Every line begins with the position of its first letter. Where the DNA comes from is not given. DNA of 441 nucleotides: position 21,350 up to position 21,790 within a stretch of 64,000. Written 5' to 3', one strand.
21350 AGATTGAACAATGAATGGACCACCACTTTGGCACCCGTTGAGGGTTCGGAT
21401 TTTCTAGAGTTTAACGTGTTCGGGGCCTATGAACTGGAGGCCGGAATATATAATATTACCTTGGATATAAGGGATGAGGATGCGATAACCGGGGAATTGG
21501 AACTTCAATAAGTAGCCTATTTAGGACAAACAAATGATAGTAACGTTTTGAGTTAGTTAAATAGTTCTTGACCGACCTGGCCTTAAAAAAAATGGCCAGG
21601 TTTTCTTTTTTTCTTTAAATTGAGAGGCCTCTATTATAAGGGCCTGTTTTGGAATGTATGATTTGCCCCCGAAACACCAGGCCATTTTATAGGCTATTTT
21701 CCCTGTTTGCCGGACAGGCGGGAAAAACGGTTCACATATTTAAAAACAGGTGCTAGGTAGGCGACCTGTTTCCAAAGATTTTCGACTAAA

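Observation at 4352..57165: Identical 12-mer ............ in the 3' UTR just before the terminator of three TonB-receptor/lipoprotein operons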

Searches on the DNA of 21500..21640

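Call 51: search_rna_families(source=window, start=21500, end=21640, threshold=evalue, max_evalue=10)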
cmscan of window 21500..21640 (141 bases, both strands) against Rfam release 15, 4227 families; matches with E-value up to 10: 9.
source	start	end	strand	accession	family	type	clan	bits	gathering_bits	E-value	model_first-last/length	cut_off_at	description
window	21500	21616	+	RF00557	L10_leader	Cis-reg; leader;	-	18.1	44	0.33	37-138/138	5'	Ribosomal protein L10 leader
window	21569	21612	-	RF02416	TCV_H4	Cis-reg;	-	15.7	50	1.8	1-51/51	no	Turnip crinkle virus 3'UTR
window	21585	21640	-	RF02495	ohsC_RNA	Gene; antitoxin;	-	14.7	50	5.7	1-77/77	no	Oppression of Hydrophobic ORF by sRNA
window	21502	21539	-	RF02372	PyrC_leader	Cis-reg; leader;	-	13.8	50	7.6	1-50/50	no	PyrC leader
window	21566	21632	-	RF01928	Mico1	Gene; lncRNA;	-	13.2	60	1.1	138-205/205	no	Maternal intergenic circadian oscillating RNA 1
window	21572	21604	+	RF03097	RAGATH-21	Gene; sRNA;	-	13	70.3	7.2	1-76/76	no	RAGATH-21 RNA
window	21574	21640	+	RF03532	SQ2397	Cis-reg;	-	11.4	100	6.8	121-201/243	3'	Cis-regulator of HTH transcription factor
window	21562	21608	-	RF02628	Hrs1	Gene; sRNA;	-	11.3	56.4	6.6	1-74/74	no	Hfq-regulated sRNA 1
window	21535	21640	+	RF01946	KCNQ1OT1_1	Gene; lncRNA;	-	5.3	70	1.1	265-376/464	3'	KCNQ1 overlapping transcript 1 conserved region 1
